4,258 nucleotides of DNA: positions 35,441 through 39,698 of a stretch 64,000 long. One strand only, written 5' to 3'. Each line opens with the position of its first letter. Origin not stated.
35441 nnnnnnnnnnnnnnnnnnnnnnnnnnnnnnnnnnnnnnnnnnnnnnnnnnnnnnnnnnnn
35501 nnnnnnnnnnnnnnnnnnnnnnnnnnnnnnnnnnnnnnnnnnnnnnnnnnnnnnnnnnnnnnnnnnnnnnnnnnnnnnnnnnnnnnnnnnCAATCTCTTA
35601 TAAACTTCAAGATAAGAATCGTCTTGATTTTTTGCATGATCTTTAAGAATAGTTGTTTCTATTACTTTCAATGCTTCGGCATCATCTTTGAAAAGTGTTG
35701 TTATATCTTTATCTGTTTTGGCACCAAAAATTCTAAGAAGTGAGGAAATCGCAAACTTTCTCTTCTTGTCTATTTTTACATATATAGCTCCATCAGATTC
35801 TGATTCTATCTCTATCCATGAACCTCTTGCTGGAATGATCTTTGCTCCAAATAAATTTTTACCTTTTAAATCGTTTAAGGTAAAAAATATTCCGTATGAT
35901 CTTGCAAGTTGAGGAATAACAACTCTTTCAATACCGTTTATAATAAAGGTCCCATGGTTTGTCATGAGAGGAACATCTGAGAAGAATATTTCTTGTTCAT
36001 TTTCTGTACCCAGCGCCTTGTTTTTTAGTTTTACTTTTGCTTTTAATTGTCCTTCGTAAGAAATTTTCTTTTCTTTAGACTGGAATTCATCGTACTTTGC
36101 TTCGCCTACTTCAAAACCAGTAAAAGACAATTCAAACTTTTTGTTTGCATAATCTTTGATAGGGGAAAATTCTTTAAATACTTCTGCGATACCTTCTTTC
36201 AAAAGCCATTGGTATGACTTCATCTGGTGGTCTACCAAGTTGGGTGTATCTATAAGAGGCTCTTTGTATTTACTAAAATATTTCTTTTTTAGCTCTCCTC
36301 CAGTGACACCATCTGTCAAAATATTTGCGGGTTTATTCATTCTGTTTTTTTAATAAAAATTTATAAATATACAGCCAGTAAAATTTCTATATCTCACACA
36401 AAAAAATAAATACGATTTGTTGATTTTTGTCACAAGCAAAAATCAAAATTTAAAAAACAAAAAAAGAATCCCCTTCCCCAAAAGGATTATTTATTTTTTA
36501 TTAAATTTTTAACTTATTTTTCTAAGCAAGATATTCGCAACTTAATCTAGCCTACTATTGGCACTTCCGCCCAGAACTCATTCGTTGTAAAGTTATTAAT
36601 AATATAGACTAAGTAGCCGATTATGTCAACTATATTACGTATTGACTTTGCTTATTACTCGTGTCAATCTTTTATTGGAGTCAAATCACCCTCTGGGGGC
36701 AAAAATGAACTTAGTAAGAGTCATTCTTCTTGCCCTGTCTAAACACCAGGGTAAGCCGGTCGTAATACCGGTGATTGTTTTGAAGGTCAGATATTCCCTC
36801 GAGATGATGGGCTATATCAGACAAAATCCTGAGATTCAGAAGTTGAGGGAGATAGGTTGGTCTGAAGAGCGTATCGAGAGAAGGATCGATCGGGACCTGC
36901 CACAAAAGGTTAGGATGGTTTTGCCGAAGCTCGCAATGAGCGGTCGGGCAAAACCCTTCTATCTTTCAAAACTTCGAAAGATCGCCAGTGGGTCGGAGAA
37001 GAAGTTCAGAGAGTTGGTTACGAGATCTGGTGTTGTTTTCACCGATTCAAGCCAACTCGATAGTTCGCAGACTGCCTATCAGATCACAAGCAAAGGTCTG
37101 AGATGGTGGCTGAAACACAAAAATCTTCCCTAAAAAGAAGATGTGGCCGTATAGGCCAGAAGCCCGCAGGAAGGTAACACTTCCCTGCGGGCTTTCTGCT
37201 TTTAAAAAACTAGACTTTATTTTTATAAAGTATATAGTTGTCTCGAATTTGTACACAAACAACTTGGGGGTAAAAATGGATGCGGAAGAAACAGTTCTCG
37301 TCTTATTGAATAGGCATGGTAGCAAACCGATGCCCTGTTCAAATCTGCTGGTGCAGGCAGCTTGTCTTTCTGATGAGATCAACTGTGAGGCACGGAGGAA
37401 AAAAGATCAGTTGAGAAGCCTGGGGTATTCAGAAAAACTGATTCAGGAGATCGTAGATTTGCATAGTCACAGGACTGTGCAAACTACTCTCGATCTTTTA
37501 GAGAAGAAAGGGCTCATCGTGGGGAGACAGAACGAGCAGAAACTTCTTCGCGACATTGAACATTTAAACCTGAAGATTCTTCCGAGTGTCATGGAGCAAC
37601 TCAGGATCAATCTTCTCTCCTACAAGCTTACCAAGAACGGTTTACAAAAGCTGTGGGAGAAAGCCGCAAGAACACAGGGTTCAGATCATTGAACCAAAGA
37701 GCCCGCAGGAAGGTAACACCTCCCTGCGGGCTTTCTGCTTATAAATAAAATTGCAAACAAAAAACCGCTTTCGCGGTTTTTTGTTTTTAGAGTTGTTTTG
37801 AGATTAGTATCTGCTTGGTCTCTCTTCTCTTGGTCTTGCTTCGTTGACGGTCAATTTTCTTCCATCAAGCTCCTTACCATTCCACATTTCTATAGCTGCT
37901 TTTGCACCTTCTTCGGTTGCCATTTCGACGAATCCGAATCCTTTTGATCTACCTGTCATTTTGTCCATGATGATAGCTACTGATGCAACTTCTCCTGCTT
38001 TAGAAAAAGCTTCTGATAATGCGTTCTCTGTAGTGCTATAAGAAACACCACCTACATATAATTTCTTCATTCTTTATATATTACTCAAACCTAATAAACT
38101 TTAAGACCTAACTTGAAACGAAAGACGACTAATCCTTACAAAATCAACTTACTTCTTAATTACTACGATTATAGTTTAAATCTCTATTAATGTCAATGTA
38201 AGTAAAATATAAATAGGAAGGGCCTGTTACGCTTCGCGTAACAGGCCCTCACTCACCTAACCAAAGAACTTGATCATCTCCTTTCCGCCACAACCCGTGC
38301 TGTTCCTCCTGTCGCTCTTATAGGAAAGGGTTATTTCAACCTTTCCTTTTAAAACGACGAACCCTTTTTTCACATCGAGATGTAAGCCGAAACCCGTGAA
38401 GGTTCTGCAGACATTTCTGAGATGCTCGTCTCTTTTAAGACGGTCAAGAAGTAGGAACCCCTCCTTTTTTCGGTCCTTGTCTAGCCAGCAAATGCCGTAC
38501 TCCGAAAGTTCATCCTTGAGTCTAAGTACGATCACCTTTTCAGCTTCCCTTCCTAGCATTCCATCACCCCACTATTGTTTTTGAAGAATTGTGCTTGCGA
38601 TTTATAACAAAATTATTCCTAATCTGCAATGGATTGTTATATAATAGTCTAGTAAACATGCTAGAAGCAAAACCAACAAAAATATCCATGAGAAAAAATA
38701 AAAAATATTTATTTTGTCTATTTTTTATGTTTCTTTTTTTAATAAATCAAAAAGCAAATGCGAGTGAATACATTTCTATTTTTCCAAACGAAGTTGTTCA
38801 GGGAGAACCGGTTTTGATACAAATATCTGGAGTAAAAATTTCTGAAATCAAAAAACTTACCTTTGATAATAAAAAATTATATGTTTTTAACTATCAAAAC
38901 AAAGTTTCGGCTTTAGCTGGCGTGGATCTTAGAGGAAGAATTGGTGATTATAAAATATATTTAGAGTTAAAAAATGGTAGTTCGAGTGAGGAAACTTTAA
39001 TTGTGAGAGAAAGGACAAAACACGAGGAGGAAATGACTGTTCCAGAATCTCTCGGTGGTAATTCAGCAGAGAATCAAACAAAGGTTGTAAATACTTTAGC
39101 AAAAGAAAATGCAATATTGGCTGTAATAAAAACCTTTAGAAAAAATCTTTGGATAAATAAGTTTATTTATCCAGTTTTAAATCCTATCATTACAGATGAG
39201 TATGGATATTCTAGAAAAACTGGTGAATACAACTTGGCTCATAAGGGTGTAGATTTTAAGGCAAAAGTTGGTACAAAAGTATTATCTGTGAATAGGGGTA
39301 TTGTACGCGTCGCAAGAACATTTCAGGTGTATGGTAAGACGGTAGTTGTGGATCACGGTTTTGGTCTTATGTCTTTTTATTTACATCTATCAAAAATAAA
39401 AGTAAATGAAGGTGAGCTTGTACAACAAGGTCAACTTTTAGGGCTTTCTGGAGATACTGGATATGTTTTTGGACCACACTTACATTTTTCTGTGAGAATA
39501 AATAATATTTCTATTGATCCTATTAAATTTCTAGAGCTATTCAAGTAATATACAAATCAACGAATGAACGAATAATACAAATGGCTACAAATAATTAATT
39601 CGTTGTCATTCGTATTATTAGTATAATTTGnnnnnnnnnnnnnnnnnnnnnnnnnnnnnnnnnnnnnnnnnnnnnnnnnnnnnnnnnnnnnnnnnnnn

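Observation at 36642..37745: Tandem paralog pair P1/P2 with identical terminators in the rpoB upstream region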

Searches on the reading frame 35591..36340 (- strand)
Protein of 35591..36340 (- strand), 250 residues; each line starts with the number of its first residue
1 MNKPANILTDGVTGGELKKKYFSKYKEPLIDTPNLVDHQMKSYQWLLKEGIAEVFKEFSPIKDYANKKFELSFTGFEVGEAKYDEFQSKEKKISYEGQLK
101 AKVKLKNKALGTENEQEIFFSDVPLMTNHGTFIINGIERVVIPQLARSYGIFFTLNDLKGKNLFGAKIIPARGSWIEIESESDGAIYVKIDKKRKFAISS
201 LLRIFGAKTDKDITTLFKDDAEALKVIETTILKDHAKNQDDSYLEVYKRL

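Call 28: find_related_loci(query=window:35591-36340:-, collection=genome_contigs, flank=10000)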
Query window:35591-36340:- (250 aa) in genome_contigs; peptide patterns used: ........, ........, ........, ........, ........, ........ (x = any residue, [..] = any of these).
337 stretches matched a pattern; 204 encode a relative of the query (tblastn E <= 1e-3); the best 80 are kept; 80 distinct loci.
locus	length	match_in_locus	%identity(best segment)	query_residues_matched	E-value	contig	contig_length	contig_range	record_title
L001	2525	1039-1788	92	1-250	1e-157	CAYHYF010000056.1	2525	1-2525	MAG TPA_asm: uncultured Candidatus Saccharibacteria bacterium isolate ERP119705_co17_297 genome assembly, contig: NODE_9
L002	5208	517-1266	85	1-250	1e-148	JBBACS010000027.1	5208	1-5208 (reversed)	MAG: Candidatus Paceibacterota bacterium isolate SO_2017_LW1_54 NODE_17544_length_5208_cov_1.235190_LW64-88_2017, whole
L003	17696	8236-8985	92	1-250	2e-146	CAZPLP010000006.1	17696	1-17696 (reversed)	MAG TPA_asm: uncultured Candidatus Saccharibacteria bacterium isolate SRP284006_co1_182 genome assembly, contig: NODE_53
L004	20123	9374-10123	90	1-250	1e-144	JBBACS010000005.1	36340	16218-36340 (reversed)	MAG: Candidatus Paceibacterota bacterium isolate SO_2017_LW1_54 NODE_793_length_36340_cov_1.717284_LW64-88_2017, whole g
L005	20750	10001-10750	89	1-250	1e-142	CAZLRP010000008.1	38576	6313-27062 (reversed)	MAG TPA_asm: uncultured Candidatus Saccharibacteria bacterium isolate binchicken_co220_141 genome assembly, contig: NODE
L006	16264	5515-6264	87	1-250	2e-141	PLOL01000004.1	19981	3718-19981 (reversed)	MAG: Patescibacteria group bacterium isolate bog_1341 73.20120700_S3X.70_contig_8503, whole genome shotgun sequence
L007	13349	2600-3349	86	1-250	3e-140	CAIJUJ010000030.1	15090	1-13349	uncultured bacterium isolate AM-lipid-01-D8_bin-1660 genome assembly, contig: bin-1660:30/35, whole genome shotgun seque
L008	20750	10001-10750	86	1-250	8e-140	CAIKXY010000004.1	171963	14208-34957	uncultured bacterium isolate E14_bin-0799 genome assembly, contig: bin-0799:04/15, whole genome shotgun sequence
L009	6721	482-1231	81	1-250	7e-138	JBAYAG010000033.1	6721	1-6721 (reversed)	MAG: Candidatus Paceibacterota bacterium isolate SO_2016_CLC_T1_64 scaffold16293_PH3_Jul14_2016, whole genome shotgun se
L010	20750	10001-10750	81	1-250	3e-137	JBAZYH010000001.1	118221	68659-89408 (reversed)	MAG: Candidatus Paceibacterota bacterium isolate SO_2017_GW1_76 NODE_1106_length_118221_cov_1.877191_OW334_2017, whole g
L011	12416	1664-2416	80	1-250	4e-136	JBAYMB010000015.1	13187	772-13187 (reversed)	MAG: Candidatus Paceibacterota bacterium isolate SO_2016_LW1_29 scaffold05262_LW64-88_2016, whole genome shotgun sequenc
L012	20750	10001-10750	85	1-250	4e-136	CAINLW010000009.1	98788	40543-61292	uncultured bacterium isolate MJ-time_bin-8470 genome assembly, contig: bin-8470:09/64, whole genome shotgun sequence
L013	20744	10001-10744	79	3-250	1e-135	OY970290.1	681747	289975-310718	MAG: uncultured bacterium isolate MFD00082.bin.c.8 genome assembly, chromosome: 1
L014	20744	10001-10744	79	3-250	4e-134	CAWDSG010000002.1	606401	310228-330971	MAG: uncultured bacterium isolate MFD03726.bin.1.60 genome assembly, contig: contig_80216, whole genome shotgun sequence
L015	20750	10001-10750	76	1-250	6e-134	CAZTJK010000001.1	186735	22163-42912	MAG TPA_asm: uncultured Candidatus Saccharibacteria bacterium isolate binchicken_co185_277 genome assembly, contig: NODE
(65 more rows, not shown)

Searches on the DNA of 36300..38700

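Call 25: search_rna_families(source=window, start=36300, end=38700, threshold=evalue, max_evalue=1)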
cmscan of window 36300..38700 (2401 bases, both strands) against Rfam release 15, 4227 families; matches with E-value up to 1: 7.
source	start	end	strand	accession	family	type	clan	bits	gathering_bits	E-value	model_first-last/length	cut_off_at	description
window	37689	37785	-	RF04312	trpB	Cis-reg;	-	33.7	59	0.028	1-107/107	no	trpB ncRNA motif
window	37704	37788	+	RF04312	trpB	Cis-reg;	-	27.3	59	0.48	1-107/107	no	trpB ncRNA motif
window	37742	37806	+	RF00834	mir-268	Gene; miRNA;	-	26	47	0.064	1-89/89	no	mir-268 microRNA precursor family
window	37723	37786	+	RF02495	ohsC_RNA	Gene; antitoxin;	-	25.3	50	0.59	1-77/77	no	Oppression of Hydrophobic ORF by sRNA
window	37692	37790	-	RF00506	Thr_leader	Cis-reg; leader;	-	24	55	0.13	1-118/118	no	Threonine operon leader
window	37685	37804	-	RF02905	sRNA41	Gene; sRNA;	-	22.9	45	0.91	1-113/113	no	Archaeal Small RNA 41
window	37756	37788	-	RF00125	IS128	Gene; sRNA;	-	20.6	80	0.28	161-198/209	no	IS128 RNA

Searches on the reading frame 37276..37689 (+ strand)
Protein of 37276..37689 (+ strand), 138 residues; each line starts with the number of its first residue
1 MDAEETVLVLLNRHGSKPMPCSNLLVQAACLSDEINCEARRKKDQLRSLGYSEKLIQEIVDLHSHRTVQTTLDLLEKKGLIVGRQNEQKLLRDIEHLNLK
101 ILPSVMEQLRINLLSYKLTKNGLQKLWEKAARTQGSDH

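Call 7: search_protein_families(library=pfam, proteins=[window:37276-37689:+], max_evalue=1)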
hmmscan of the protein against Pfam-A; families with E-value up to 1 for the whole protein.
window:37276-37689:+ (138 aa): 1 family
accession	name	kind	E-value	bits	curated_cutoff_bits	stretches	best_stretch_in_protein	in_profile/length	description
PF01726.22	LexA_DNA_bind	-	0.019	15.2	23.7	1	56-81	31-56/65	LexA DNA binding domain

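Call 11: search_protein_families(library=phrogs, proteins=[window:37276-37689:+], max_evalue=1)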
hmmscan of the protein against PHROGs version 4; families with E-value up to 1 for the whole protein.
window:37276-37689:+ (138 aa): 3 families
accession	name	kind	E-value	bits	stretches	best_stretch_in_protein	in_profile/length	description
phrog_1032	-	DNA, RNA and nucleotide metabolism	0.054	14.5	1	64-89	50-75/281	replication initiation protein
phrog_11233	-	DNA, RNA and nucleotide metabolism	0.21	11.9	1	50-82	47-79/297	replication initiation protein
phrog_270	-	DNA, RNA and nucleotide metabolism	0.41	11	1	53-89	70-108/383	replication initiation protein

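Call 13: find_homologous_proteins(query=window:37276-37689:+, max_evalue=0.01)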
Query window:37276-37689:+ (138 aa): 1 proteins with E <= 0.01 among 17 candidates.
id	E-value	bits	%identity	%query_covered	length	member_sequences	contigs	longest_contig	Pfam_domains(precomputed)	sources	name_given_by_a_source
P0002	3.1e-82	291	100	100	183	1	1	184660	-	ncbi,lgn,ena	-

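Call 87: find_related_loci(query=window:37276-37689:+, collection=viral_contigs, flank=5000)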
Query window:37276-37689:+ (138 aa) in viral_contigs; peptide patterns used: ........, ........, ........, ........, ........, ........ (x = any residue, [..] = any of these).
12 stretches matched a pattern, but none encodes a relative of the query by tblastn (E <= 1e-3).

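Call 96: search_dna_similar(query=window:37276-37689:+, collection=phages, mode=protein, max_evalue=0.1, max_rows=10)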
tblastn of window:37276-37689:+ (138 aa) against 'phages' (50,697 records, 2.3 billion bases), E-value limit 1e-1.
No match.

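Call 97: search_protein_families(library=padloc, proteins=[window:37276-37689:+], max_evalue=1)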
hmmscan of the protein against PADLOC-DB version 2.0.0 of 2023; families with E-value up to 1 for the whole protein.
window:37276-37689:+ (138 aa): 0 families

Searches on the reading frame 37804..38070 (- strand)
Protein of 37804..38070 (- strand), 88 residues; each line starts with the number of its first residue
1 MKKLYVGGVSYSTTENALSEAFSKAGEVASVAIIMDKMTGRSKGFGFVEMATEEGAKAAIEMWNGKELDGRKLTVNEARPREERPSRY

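Call 7: search_protein_families(library=pfam, proteins=[window:37804-38070:-], max_evalue=1)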
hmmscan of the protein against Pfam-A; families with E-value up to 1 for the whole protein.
window:37804-38070:- (88 aa): 3 families
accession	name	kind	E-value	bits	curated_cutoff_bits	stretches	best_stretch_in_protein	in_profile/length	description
PF00076.28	RRM_1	-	2.3e-22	79.1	20.7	1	4-73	1-69/70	RNA recognition motif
PF16367.11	RRM_7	-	0.07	13.5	27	1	2-29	2-29/94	RNA recognition motif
PF13893.12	RRM_5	-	0.096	12.8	27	1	16-76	42-97/125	RNA recognition motif. (a.k.a. RRM, RBD, or RNP domain)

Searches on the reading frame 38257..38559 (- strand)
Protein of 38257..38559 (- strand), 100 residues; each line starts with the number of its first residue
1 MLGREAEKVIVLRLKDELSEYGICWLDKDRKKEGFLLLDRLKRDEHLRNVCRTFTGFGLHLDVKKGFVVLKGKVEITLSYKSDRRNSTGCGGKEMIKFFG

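Call 7: search_protein_families(library=pfam, proteins=[window:38257-38559:-], max_evalue=1)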
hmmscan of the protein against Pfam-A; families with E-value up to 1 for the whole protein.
window:38257-38559:- (100 aa): 0 families

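Call 11: search_protein_families(library=phrogs, proteins=[window:38257-38559:-], max_evalue=1)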
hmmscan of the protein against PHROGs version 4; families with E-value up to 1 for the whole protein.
window:38257-38559:- (100 aa): 0 families

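Call 15: list_cluster_members(proteins=[P0001, P0002, window:38257-38559:-])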
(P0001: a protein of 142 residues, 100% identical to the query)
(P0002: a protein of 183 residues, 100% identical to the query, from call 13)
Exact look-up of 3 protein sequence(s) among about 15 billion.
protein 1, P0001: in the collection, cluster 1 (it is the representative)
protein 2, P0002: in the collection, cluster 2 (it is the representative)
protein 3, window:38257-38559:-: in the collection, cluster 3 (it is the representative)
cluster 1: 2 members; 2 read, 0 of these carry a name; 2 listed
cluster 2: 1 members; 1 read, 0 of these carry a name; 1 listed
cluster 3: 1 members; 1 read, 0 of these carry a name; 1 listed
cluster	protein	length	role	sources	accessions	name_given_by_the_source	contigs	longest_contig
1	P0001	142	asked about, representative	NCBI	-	-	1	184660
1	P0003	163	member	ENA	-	-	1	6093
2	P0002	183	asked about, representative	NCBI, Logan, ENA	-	-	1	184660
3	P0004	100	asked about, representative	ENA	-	-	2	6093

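Call 97: search_protein_families(library=padloc, proteins=[window:38257-38559:-], max_evalue=1)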
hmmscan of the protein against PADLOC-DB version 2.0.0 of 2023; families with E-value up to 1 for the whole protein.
window:38257-38559:- (100 aa): 0 families

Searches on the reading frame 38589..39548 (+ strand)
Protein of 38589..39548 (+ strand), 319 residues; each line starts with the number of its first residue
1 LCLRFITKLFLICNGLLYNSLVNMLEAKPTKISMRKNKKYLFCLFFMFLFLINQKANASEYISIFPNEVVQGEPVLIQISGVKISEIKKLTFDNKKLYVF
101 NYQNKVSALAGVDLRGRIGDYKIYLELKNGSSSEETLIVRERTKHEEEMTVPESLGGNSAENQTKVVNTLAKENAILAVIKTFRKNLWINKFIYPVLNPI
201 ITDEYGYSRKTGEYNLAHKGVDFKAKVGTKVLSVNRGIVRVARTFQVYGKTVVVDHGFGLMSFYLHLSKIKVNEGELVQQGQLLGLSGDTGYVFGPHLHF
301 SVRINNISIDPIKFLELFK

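Call 7: search_protein_families(library=pfam, proteins=[window:38589-39548:+], max_evalue=1)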
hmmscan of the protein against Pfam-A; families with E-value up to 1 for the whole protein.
window:38589-39548:+ (319 aa): 1 family
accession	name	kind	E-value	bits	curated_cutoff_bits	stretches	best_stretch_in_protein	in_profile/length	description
PF01551.29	Peptidase_M23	-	1.6e-29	102.4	28.7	1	218-311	3-96/96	Peptidase family M23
